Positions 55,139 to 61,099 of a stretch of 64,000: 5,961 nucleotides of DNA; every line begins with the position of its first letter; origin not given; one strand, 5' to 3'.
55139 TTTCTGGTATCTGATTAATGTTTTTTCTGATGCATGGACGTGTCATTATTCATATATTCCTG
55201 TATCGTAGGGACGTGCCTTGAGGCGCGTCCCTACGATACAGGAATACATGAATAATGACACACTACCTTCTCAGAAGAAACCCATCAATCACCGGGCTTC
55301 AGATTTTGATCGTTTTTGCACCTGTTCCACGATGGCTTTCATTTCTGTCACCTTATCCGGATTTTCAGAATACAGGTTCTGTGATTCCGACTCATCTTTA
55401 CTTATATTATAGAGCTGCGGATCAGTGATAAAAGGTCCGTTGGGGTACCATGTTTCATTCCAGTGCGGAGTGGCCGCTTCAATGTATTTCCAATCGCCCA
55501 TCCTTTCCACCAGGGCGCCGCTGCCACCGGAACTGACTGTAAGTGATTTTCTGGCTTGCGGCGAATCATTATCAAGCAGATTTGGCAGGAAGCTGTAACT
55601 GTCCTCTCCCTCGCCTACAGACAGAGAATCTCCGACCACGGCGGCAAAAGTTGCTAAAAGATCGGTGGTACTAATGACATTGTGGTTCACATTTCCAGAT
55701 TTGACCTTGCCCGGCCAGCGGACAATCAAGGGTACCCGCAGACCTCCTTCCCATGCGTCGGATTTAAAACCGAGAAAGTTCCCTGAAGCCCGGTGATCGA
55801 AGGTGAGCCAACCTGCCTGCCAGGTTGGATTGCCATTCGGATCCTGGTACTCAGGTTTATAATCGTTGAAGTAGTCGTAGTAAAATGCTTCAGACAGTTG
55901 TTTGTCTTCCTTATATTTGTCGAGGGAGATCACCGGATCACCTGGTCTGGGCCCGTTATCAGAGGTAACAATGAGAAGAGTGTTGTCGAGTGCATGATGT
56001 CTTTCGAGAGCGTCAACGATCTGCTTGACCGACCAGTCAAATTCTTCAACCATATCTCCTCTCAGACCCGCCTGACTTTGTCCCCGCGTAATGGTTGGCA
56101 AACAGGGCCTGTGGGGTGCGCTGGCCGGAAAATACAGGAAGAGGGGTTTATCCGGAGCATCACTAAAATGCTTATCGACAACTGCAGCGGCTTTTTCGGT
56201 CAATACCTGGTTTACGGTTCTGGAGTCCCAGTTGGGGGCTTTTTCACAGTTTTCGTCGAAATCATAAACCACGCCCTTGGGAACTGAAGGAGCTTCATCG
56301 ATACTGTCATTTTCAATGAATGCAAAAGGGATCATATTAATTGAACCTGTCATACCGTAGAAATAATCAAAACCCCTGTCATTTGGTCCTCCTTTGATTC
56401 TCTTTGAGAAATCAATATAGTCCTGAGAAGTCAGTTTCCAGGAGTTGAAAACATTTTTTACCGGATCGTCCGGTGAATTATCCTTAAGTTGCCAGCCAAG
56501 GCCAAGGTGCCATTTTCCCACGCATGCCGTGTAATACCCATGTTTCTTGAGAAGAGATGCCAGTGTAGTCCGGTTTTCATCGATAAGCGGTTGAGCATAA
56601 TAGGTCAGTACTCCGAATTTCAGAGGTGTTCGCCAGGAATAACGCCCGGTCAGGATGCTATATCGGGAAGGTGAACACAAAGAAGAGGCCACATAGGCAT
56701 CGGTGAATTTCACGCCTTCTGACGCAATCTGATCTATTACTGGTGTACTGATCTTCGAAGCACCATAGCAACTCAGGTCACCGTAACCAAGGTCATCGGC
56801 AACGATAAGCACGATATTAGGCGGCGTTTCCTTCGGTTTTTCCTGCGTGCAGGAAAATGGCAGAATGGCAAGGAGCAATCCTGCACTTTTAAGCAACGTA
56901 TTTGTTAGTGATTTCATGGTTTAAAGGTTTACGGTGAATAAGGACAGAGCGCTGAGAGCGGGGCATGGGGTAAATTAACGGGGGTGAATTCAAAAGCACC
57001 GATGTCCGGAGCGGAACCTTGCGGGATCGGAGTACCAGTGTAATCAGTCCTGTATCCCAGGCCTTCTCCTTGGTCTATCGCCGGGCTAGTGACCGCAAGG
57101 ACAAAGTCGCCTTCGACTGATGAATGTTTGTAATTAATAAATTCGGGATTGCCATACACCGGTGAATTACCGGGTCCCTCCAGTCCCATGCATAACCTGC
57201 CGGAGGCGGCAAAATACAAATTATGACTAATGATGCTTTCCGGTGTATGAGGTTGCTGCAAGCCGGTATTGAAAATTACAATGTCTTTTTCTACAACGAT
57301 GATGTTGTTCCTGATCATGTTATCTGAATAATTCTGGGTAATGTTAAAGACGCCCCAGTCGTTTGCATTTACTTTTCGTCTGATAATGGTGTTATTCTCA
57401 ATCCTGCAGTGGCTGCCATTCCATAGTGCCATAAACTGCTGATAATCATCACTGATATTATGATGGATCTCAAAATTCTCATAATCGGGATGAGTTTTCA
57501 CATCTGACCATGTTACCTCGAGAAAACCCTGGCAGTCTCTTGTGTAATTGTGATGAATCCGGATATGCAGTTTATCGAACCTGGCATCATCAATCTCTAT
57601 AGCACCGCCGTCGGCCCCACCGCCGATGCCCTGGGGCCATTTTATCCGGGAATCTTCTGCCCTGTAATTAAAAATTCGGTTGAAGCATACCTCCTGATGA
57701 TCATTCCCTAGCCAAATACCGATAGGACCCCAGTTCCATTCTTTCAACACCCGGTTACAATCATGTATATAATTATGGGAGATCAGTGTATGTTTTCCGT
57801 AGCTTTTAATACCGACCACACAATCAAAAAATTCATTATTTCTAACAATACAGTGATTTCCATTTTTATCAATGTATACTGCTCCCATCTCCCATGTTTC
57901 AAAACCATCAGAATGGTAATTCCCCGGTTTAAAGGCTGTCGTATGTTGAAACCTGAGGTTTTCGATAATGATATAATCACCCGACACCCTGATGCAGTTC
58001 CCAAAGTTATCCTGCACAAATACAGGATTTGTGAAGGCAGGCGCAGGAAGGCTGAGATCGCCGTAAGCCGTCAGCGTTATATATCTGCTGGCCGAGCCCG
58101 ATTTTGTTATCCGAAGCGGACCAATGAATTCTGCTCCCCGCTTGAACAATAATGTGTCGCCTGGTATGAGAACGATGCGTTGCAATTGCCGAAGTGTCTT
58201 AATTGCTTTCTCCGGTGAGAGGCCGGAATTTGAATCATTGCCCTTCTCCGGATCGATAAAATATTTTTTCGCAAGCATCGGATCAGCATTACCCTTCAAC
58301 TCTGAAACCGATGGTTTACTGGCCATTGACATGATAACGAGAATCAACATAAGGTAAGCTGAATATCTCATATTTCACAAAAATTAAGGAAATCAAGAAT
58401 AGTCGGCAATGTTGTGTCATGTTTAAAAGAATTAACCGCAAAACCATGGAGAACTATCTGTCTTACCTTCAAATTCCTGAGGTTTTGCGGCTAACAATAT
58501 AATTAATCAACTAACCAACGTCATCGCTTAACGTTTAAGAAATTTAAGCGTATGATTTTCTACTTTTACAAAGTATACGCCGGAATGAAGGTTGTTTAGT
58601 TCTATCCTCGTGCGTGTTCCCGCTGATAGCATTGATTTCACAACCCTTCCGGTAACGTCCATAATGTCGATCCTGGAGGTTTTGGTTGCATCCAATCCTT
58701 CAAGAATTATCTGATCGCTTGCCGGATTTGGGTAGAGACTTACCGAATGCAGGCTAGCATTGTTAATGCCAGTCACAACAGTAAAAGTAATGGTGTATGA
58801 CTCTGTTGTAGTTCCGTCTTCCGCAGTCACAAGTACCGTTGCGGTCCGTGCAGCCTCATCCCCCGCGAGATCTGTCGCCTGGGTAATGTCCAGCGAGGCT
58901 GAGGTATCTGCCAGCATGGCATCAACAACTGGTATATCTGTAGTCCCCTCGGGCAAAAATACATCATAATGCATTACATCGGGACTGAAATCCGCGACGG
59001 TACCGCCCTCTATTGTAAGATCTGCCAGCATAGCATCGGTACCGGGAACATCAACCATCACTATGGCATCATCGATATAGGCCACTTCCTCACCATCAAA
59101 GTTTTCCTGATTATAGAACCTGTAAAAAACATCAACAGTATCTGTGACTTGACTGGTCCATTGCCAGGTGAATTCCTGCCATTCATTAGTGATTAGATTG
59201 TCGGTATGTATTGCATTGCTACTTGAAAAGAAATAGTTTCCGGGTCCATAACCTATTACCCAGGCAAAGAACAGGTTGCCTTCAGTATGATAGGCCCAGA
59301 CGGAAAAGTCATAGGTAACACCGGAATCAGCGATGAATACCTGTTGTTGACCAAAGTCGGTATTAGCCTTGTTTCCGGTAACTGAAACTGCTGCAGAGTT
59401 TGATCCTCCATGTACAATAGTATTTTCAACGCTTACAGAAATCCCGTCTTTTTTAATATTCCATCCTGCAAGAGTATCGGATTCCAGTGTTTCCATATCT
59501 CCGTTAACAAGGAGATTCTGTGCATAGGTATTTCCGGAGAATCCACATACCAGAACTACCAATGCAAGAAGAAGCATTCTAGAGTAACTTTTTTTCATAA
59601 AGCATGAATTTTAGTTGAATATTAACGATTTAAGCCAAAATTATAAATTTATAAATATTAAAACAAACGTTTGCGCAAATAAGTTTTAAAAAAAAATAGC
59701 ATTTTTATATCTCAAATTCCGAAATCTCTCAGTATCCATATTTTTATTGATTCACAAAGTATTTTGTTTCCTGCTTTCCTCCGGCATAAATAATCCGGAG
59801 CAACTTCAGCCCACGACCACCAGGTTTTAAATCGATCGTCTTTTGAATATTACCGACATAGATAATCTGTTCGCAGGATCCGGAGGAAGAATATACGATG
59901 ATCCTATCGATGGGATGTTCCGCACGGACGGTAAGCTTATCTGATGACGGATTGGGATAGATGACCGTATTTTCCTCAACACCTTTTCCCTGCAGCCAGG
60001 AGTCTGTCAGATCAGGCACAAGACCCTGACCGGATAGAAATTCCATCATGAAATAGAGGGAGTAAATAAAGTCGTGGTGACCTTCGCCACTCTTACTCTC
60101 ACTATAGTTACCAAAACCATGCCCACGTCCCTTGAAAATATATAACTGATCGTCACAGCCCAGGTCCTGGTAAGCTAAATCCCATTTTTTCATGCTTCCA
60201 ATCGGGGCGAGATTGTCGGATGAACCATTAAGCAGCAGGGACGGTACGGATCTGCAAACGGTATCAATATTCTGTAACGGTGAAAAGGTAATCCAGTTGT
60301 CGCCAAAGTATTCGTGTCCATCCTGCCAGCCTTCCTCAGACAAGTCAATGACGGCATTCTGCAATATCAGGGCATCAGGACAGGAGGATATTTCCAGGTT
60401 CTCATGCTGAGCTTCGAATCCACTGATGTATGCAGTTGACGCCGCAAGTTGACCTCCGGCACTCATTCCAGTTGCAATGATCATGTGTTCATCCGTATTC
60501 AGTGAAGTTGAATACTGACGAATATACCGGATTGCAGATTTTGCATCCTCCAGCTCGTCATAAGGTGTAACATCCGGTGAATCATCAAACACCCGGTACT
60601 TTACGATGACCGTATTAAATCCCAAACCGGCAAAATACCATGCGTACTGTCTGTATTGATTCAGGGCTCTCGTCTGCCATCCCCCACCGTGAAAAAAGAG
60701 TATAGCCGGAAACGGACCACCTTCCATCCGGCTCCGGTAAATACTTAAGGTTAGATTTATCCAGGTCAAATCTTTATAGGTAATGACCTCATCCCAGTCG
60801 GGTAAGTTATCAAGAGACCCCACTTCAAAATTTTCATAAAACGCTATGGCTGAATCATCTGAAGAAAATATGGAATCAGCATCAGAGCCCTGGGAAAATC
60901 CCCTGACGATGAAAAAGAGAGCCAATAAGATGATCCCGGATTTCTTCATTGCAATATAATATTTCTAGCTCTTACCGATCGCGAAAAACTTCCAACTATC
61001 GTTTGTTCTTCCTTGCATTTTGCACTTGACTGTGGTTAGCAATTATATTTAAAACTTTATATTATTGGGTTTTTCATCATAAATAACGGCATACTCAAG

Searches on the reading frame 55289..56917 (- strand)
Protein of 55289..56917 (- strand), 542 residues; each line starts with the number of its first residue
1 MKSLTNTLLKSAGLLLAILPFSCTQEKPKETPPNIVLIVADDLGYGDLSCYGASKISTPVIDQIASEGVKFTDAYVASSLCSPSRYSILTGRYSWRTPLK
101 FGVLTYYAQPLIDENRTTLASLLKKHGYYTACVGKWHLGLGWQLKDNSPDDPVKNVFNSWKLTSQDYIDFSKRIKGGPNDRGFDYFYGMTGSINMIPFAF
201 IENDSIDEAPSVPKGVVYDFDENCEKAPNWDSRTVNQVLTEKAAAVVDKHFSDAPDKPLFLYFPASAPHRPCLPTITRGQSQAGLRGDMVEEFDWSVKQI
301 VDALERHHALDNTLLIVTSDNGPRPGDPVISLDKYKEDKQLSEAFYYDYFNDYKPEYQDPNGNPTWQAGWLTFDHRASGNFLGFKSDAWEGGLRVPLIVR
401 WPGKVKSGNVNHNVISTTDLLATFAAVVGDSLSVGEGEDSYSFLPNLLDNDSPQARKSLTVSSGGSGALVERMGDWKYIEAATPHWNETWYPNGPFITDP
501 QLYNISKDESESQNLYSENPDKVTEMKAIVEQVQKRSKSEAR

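Call 44: search_protein_families(library=pfam, proteins=[window:55289-56917:-], max_evalue=0.00001)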
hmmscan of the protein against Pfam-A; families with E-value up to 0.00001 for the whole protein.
window:55289-56917:- (542 aa): 3 families
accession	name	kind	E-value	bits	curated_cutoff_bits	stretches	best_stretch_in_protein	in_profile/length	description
PF00884.28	Sulfatase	-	1.5e-51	176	25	1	33-429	1-300/301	Sulfatase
PF16347.10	SGSH_C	-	1.1e-07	32.6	29.3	0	389-454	12-75/154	N-sulphoglucosamine sulphohydrolase, C-terminal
PF01663.27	Phosphodiest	-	2.4e-07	31.1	23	0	288-340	186-240/342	Type I phosphodiesterase / nucleotide pyrophosphatase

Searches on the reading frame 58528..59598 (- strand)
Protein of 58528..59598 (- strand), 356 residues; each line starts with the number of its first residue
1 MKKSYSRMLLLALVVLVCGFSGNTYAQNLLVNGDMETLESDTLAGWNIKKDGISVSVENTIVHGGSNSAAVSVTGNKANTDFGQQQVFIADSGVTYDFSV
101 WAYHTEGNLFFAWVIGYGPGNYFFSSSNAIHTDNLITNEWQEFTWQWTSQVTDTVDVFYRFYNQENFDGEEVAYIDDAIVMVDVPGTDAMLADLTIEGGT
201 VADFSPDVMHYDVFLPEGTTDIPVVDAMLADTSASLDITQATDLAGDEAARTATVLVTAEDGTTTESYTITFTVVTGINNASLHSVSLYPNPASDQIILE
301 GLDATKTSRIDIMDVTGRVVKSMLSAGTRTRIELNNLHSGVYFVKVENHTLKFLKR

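Call 44: search_protein_families(library=pfam, proteins=[window:58528-59598:-], max_evalue=0.00001)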
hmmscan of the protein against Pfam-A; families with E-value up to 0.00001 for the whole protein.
window:58528-59598:- (356 aa): 2 families
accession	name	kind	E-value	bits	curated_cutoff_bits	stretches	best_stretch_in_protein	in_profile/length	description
PF18962.6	Por_Secre_tail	-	3.5e-14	53.3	27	1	288-353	1-69/75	Secretion system C-terminal sorting domain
PF02018.23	CBM_4_9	-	4.5e-08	34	25.9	1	28-155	2-124/136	Carbohydrate binding domain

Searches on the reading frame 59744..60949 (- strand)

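Call 44: search_protein_families(library=pfam, proteins=[window:59744-60949:-], max_evalue=0.00001)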
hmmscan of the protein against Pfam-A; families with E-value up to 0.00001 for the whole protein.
window:59744-60949:- (401 aa): 2 families
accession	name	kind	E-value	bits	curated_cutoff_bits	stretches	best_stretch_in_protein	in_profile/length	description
PF20434.5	BD-FAE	-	1.2e-17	64.6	26.8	1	68-189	1-126/215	BD-FAE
PF07859.19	Abhydrolase_3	-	6.9e-12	46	25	1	83-214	1-125/210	alpha/beta hydrolase fold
